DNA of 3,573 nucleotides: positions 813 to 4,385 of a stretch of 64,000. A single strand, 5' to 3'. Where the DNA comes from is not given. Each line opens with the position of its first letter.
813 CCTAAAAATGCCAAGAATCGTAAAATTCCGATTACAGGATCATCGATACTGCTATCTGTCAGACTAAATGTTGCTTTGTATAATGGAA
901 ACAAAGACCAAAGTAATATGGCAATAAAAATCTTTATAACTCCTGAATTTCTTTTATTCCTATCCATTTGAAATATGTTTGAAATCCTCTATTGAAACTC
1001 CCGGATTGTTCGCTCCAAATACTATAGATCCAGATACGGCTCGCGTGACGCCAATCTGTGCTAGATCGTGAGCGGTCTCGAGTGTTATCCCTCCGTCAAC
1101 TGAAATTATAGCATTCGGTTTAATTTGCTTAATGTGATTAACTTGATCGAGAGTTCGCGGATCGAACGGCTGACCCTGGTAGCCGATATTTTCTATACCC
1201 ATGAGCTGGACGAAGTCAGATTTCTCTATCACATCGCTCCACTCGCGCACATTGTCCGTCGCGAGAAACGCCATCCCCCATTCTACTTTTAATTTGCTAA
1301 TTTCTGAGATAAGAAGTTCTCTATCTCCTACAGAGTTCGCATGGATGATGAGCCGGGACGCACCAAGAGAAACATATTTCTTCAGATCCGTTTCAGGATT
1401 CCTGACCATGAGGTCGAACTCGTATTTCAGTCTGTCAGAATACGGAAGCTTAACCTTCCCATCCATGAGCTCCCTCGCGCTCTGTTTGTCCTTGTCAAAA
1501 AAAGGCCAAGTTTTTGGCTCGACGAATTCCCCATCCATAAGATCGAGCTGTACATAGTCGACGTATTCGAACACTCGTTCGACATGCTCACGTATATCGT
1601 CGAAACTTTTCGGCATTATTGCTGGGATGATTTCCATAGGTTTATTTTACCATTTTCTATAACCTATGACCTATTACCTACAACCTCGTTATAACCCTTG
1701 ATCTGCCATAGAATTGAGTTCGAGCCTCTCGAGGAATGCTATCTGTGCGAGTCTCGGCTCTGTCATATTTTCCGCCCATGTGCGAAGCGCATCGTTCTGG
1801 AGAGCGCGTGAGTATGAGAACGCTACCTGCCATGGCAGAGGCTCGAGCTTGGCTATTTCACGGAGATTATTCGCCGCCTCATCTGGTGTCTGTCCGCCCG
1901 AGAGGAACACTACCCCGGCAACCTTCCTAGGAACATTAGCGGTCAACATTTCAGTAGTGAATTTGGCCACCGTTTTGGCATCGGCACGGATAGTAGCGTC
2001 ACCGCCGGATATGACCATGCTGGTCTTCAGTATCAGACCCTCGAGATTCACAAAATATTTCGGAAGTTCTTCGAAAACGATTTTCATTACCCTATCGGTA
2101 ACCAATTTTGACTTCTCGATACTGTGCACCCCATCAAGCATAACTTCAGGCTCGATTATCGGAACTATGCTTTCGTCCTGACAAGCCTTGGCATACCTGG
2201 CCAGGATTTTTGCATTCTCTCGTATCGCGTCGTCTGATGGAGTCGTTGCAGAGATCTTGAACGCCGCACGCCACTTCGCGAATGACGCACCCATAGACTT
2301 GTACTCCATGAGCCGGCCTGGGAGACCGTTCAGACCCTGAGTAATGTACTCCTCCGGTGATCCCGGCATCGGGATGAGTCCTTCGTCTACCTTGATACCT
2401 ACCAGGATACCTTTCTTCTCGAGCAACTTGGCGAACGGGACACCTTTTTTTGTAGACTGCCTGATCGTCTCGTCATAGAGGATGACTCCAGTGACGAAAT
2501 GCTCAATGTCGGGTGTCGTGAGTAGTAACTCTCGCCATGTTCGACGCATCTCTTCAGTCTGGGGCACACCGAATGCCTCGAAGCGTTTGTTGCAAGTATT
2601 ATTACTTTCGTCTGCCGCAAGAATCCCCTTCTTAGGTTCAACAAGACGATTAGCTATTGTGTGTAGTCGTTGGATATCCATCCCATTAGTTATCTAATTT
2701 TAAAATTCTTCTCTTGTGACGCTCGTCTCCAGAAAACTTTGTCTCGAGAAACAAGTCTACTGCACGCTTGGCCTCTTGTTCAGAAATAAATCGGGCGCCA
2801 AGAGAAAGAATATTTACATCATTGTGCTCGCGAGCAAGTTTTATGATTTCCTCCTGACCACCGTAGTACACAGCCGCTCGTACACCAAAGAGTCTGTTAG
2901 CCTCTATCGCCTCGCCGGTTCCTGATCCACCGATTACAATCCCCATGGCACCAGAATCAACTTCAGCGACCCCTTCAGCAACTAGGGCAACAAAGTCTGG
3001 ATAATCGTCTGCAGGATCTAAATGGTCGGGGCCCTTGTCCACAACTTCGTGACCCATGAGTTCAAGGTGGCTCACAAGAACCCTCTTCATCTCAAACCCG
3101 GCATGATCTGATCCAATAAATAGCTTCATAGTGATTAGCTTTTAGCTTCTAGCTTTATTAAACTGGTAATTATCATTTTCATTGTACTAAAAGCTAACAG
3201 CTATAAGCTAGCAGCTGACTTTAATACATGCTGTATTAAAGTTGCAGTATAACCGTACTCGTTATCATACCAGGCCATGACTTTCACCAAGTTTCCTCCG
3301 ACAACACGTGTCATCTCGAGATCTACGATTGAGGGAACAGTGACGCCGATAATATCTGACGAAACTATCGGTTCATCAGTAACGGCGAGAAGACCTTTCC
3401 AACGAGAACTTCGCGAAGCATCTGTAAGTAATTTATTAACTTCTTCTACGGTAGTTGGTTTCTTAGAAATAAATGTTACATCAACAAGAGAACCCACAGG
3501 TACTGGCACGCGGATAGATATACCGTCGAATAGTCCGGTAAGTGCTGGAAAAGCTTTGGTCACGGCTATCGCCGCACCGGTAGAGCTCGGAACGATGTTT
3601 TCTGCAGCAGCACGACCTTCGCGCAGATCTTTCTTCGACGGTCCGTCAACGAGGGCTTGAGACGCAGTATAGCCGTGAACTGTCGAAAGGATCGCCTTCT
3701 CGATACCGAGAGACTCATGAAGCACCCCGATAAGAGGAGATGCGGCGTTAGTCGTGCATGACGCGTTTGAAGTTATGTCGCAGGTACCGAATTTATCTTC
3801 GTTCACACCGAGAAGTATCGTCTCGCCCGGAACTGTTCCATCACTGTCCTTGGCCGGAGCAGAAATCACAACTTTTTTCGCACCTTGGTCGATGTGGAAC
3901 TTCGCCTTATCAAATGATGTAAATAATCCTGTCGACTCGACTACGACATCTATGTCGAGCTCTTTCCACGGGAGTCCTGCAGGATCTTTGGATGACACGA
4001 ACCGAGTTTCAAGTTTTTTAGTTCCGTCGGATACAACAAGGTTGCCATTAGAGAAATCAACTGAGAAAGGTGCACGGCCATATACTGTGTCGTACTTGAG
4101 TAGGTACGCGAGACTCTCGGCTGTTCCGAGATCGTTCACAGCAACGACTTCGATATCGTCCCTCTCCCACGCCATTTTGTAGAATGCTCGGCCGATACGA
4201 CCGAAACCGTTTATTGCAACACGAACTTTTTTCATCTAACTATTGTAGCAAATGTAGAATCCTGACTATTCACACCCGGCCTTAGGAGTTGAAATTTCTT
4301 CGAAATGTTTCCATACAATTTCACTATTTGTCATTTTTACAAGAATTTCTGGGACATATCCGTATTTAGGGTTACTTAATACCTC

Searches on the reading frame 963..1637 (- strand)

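Call 52: search_protein_families(library=pfam, proteins=[window:963-1637:-], max_evalue=0.00001)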
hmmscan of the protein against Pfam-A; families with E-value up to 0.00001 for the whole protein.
window:963-1637:- (225 aa): 1 family
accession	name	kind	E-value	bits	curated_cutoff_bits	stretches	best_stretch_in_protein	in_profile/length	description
PF00834.25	Ribul_P_3_epim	-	1.6e-26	93.4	21.1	1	3-207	2-198/198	Ribulose-phosphate 3 epimerase family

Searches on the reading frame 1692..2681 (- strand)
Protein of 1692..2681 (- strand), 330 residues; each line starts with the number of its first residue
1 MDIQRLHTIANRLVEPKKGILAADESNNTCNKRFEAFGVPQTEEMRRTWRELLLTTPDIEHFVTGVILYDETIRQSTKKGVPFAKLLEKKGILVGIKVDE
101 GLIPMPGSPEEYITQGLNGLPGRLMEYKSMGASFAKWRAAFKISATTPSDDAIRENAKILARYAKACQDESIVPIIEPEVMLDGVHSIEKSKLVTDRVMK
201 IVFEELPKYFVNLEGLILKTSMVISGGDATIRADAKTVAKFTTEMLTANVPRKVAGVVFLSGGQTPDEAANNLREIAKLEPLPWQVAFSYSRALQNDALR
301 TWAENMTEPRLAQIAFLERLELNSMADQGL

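Call 52: search_protein_families(library=pfam, proteins=[window:1692-2681:-], max_evalue=0.00001)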
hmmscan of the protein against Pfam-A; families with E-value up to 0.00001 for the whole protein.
window:1692-2681:- (330 aa): 1 family
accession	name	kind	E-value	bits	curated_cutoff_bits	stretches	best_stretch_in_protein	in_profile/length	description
PF00274.25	Glycolytic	-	1.4e-115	386.2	22.2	1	6-329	2-327/349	Fructose-bisphosphate aldolase class-I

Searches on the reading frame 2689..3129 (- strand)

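Call 52: search_protein_families(library=pfam, proteins=[window:2689-3129:-], max_evalue=0.00001)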
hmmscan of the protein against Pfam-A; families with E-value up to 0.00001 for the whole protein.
window:2689-3129:- (147 aa): 1 family
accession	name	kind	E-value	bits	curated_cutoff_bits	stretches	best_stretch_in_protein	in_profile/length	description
PF02502.23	LacAB_rpiB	-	5.5e-41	140.2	24.7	1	4-144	2-137/138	Ribose/Galactose Isomerase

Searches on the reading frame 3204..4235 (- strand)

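Call 52: search_protein_families(library=pfam, proteins=[window:3204-4235:-], max_evalue=0.00001)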
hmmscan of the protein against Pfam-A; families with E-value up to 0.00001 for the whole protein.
window:3204-4235:- (344 aa): 2 families
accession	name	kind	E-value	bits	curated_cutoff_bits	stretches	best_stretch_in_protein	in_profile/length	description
PF02800.25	Gp_dh_C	-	1e-52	178.4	24.4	1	167-323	3-158/158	Glyceraldehyde 3-phosphate dehydrogenase, C-terminal domain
PF00044.30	Gp_dh_N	-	7.9e-34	116.4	31.7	1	4-107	1-100/101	Glyceraldehyde 3-phosphate dehydrogenase, NAD binding domain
